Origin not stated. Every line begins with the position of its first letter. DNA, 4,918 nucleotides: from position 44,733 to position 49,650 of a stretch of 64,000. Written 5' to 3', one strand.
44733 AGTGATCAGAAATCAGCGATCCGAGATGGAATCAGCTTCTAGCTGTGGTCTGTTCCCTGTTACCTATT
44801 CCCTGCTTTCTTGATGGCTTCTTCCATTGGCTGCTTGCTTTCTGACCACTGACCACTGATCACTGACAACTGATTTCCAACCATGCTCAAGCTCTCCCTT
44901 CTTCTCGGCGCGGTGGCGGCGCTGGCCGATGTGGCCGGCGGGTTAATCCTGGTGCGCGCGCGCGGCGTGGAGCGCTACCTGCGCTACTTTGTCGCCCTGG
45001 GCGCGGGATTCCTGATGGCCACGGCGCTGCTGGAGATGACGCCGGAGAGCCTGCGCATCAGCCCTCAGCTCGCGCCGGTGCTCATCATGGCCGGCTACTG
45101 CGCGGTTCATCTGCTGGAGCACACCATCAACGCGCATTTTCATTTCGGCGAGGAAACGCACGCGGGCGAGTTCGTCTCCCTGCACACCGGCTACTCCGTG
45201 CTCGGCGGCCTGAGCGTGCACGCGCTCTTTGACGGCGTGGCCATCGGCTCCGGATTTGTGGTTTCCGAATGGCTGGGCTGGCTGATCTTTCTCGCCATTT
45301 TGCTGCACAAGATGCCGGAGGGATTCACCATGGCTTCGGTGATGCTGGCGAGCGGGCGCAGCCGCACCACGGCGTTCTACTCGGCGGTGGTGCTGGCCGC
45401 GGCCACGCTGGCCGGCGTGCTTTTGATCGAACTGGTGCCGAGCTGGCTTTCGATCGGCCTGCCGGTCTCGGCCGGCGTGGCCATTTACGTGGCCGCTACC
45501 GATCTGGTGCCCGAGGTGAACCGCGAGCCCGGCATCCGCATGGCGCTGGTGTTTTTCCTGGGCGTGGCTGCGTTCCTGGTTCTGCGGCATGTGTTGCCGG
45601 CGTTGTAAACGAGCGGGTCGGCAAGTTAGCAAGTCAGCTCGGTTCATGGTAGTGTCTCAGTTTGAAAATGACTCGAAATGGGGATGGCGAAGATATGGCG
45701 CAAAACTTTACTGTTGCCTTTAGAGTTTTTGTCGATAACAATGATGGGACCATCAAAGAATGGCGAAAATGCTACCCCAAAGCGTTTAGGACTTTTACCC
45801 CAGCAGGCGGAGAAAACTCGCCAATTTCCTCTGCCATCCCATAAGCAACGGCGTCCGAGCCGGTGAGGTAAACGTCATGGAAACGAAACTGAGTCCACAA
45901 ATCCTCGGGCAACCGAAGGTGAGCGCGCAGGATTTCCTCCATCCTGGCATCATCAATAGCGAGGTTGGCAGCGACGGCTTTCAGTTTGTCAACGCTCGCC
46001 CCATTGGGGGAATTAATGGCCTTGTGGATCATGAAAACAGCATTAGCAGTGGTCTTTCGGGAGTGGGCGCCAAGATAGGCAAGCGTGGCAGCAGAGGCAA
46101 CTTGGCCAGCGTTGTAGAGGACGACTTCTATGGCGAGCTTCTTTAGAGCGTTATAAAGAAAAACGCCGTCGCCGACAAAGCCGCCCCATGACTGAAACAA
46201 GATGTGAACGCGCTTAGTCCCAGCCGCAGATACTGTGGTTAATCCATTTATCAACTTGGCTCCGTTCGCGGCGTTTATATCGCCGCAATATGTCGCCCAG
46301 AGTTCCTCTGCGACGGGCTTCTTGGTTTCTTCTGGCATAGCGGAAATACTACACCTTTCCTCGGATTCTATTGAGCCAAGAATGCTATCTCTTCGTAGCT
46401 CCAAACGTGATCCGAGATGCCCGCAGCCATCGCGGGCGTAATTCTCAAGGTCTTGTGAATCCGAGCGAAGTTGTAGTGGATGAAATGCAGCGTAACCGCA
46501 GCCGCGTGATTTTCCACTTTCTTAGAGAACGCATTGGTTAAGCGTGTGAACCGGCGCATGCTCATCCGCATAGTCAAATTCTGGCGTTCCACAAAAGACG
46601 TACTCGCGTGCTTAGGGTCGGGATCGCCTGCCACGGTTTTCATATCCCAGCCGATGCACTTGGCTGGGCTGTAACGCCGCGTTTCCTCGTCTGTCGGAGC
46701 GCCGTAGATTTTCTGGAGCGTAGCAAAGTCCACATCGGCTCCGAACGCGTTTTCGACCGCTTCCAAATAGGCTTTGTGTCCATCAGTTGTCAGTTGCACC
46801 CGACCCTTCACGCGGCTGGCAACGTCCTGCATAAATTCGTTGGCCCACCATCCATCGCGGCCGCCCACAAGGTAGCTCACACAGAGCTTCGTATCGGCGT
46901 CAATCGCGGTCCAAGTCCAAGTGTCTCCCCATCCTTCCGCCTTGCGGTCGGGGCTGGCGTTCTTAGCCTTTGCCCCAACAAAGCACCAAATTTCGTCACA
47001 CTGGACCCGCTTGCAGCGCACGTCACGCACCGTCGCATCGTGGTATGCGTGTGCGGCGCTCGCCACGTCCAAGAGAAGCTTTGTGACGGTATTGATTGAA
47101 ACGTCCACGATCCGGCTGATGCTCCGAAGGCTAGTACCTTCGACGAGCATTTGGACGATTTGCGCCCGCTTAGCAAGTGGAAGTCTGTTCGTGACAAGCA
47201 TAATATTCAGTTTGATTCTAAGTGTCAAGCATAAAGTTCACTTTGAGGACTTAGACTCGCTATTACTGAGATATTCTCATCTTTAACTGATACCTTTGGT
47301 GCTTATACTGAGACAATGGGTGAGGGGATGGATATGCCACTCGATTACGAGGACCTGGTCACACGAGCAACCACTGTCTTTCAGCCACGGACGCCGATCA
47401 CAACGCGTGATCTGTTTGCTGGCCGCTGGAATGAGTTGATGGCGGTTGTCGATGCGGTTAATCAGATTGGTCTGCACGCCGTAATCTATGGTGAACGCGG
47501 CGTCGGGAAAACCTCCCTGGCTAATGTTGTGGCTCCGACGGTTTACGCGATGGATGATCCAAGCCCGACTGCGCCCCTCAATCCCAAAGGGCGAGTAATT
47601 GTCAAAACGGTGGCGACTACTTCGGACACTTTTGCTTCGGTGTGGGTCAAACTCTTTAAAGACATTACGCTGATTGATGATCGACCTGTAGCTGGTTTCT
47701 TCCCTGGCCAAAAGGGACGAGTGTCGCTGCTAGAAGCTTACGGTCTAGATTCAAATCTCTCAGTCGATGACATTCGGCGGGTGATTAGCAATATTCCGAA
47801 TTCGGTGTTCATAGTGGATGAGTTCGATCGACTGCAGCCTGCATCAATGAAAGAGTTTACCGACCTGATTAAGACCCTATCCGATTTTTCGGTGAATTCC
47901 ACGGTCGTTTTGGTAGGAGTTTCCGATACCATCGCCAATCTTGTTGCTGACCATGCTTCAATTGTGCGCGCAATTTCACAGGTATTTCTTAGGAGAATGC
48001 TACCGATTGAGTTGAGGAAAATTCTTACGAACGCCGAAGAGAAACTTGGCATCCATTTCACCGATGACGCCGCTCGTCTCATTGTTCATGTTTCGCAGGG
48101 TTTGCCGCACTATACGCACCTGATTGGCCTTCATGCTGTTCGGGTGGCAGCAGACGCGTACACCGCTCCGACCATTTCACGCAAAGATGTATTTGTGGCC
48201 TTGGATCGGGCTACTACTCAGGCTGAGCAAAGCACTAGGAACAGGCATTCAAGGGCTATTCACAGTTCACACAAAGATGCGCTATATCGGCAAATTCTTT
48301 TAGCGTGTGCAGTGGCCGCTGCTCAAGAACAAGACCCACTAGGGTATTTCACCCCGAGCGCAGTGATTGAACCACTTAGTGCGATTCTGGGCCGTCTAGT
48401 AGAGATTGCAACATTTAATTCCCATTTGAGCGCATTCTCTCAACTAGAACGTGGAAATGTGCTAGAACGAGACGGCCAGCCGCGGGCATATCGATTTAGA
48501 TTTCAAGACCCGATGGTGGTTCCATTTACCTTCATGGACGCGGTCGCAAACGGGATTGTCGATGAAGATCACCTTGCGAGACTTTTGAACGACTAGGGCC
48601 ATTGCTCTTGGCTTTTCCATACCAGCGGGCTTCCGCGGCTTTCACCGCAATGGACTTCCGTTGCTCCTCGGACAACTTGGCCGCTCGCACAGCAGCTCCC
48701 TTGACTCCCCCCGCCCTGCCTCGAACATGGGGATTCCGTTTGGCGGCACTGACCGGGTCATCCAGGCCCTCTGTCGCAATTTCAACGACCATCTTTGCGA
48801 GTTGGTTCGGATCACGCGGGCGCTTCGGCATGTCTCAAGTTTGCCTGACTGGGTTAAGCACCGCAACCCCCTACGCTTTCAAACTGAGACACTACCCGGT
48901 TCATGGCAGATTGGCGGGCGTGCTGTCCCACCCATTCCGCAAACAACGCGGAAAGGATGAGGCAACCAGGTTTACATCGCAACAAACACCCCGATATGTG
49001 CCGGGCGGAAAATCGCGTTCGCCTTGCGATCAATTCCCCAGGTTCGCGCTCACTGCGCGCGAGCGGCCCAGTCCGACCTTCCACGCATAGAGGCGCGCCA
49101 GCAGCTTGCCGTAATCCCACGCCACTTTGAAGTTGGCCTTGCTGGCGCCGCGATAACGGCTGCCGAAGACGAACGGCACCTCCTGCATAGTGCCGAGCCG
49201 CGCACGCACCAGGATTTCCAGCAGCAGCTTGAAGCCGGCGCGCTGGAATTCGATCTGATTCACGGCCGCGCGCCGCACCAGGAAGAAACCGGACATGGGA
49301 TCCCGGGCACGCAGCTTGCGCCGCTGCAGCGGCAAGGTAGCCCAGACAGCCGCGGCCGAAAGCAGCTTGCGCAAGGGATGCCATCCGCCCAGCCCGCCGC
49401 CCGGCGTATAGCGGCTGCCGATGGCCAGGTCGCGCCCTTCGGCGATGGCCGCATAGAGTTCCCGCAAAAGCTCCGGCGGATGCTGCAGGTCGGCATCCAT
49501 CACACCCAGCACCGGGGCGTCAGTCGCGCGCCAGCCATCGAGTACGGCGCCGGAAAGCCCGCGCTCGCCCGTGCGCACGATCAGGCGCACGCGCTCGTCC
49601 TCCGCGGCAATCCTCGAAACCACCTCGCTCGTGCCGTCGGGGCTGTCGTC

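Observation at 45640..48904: IS1-family cargo transposon with perfect 20-bp inverted ends and an 8-bp target duplication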

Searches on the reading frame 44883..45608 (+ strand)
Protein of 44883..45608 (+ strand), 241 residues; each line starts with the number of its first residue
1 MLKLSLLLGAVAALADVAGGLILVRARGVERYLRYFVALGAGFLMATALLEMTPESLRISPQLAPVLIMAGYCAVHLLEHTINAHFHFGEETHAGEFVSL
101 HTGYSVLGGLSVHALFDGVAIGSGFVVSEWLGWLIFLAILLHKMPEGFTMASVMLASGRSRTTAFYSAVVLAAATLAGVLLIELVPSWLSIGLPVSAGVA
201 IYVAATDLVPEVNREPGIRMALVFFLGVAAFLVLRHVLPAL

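Call 3: search_protein_families(library=pfam, proteins=[window:44883-45608:+], max_evalue=0.01)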
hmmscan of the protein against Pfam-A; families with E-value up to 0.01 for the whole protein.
window:44883-45608:+ (241 aa): 1 family
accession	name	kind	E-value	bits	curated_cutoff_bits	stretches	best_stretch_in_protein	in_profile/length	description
PF02535.28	Zip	-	1.8e-25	90.3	35.1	2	103-234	178-322/323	ZIP Zinc transporter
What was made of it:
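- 44883..45608 (+): Left flank gene: ZIP-family metal transporter. Its stop codon is 39 bp before the element. Pfam Zip (call 3).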

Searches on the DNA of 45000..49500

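Call 76: search_rna_families(source=window, start=45000, end=49500, threshold=evalue, max_evalue=0.1)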
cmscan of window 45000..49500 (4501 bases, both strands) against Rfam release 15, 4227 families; matches with E-value up to 0.1: 0.
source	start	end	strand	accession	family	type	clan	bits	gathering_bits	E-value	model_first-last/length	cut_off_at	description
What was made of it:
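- Tried and rejected: Rfam found nothing in 45000-49500 (call 76).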

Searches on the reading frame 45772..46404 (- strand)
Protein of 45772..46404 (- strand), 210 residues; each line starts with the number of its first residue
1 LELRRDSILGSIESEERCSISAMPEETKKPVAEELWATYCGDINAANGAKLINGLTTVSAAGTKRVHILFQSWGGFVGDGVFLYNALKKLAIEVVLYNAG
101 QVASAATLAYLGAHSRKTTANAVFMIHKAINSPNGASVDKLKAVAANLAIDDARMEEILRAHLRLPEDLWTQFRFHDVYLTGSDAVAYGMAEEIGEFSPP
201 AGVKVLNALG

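Call 3: search_protein_families(library=pfam, proteins=[window:45772-46404:-], max_evalue=0.01)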
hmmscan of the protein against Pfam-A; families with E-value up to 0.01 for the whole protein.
window:45772-46404:- (210 aa): 1 family
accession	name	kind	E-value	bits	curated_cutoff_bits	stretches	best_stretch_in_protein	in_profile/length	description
PF00574.28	CLP_protease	-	4.4e-16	59.7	20.2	1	40-196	22-180/182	Clp protease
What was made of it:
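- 45772..46338 (-): Passenger gene: ClpP-fold serine protease, 188 aa. Pfam CLP_protease, E 4.4e-16 (call 3).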

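Call 8: search_protein_families(library=ncbifam, proteins=[window:45772-46404:-], max_evalue=0.01)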
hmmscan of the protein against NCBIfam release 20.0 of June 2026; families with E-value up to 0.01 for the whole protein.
window:45772-46404:- (210 aa): 8 families
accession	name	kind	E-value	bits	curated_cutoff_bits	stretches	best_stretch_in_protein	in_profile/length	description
NF045542.1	Clp_rel_HeadMat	equivalog_domain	1.5e-17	64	120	1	60-194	29-165/165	head maturation protease, ClpP-related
NF045540.1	scaf_prot_MCP1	exception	1.3e-14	53.9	475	1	57-196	23-162/652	ClpP-like prohead protease/major capsid protein fusion protein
NF009205.0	PRK12553.1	subfamily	1.4e-12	47.6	228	1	40-194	43-201/211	ATP-dependent Clp protease proteolytic subunit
NF001368.0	PRK00277.1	subfamily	6.2e-10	39.3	249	1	52-194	50-194/203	ATP-dependent Clp protease proteolytic subunit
TIGR00493.1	clpP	equivalog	3e-07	30.4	308.6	1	47-194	40-189/192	ATP-dependent Clp endopeptidase proteolytic subunit ClpP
NF011089.0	PRK14512.1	equivalog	2e-06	27.7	251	1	41-194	35-190/200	ATP-dependent Clp protease proteolytic subunit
NF011091.0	PRK14514.1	equivalog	5.6e-06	26.1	361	1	58-194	79-216/221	ATP-dependent Clp endopeptidase proteolytic subunit ClpP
NF009203.0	PRK12551.1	equivalog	1.3e-05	25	359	1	62-194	54-187/196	ATP-dependent Clp protease proteolytic subunit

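Call 9: search_protein_families(library=padloc, proteins=[window:45772-46404:-], max_evalue=0.01)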
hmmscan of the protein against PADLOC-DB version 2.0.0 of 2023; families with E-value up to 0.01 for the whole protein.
window:45772-46404:- (210 aa): 0 families

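Call 40: search_solved_structures(query=window:45772-46338:-, max_evalue=0.1)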
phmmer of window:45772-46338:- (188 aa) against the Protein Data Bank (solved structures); distinct sequences matched with E-value up to 0.1: 87 (the best 60 are shown).
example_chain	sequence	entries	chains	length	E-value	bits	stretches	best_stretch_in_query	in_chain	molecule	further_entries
7eko_H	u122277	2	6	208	3.4e-08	37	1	36-173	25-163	ATP-dependent Clp protease proteolytic subunit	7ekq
7m1m_A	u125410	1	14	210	4e-07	33.5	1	41-172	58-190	ATP-dependent Clp protease proteolytic subunit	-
9ndj_H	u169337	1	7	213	4e-07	33.5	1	41-172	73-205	ATP-dependent Clp protease proteolytic subunit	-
6cfd_A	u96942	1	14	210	5.1e-07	33.1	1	40-177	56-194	ATP-dependent Clp protease proteolytic subunit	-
7dfu_A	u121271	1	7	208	7.2e-07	32.6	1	41-180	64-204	ATP-dependent Clp protease proteolytic subunit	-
9ndj_P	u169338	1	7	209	1e-06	32.2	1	29-172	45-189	ATP-dependent Clp protease proteolytic subunit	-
7m1l_A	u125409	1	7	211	1e-06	32.1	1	29-172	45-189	ATP-dependent Clp protease proteolytic subunit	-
7dft_A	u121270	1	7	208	1.7e-06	31.4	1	41-180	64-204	ATP-dependent Clp protease proteolytic subunit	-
6x60_A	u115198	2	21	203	3.1e-06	30.6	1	35-172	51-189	ATP-dependent Clp protease proteolytic subunit 2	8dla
29hb_A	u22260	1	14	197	3.7e-06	30.3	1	32-176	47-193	ATP-dependent Clp protease proteolytic subunit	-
4jct_A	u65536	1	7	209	8.8e-06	29.1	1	29-172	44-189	ATP-dependent Clp protease proteolytic subunit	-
4ryf_H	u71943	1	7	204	9.1e-06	29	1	29-172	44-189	ATP-dependent Clp protease proteolytic subunit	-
7eko_C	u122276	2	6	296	9.5e-06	29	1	36-172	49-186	ATP-dependent Clp protease proteolytic subunit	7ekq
8r05_A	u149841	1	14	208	1.4e-05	28.4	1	42-172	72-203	ATP-dependent Clp protease proteolytic subunit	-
6sfx_H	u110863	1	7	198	1.7e-05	28.1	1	29-172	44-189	ATP-dependent Clp protease proteolytic subunit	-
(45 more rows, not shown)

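Call 73: search_solved_structures(query=window:45772-46338:-, max_evalue=5e-7, show_alignments=2)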
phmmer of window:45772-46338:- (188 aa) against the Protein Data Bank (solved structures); distinct sequences matched with E-value up to 5e-7: 3.
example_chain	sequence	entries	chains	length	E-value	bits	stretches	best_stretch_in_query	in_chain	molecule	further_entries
7eko_H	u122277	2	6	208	3.4e-08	37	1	36-173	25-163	ATP-dependent Clp protease proteolytic subunit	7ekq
7m1m_A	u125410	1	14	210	4e-07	33.5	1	41-172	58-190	ATP-dependent Clp protease proteolytic subunit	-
9ndj_H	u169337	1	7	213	4e-07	33.5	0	41-172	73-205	ATP-dependent Clp protease proteolytic subunit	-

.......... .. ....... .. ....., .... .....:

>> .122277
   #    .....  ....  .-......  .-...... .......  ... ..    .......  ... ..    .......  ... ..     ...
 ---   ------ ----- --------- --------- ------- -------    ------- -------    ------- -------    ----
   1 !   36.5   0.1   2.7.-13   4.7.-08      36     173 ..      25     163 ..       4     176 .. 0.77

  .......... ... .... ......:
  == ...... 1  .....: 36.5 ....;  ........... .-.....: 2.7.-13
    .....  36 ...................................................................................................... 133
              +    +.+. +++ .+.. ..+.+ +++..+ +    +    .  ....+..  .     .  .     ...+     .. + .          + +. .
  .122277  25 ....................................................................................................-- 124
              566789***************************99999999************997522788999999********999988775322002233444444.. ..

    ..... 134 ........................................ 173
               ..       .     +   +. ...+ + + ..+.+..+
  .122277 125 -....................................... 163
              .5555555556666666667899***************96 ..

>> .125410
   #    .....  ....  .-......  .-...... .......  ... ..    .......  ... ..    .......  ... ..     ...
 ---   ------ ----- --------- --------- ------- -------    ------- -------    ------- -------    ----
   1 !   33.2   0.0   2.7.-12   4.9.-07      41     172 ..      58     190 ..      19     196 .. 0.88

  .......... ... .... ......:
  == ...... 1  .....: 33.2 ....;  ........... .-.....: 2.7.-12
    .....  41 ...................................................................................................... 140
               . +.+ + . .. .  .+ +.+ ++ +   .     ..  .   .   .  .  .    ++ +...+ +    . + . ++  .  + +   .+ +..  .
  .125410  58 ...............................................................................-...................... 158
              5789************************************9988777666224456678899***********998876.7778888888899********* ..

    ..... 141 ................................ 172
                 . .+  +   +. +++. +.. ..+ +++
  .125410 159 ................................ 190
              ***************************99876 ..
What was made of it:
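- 45772..46338 (-): Ser, His and Asp align with the ClpP catalytic triad (call 73).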
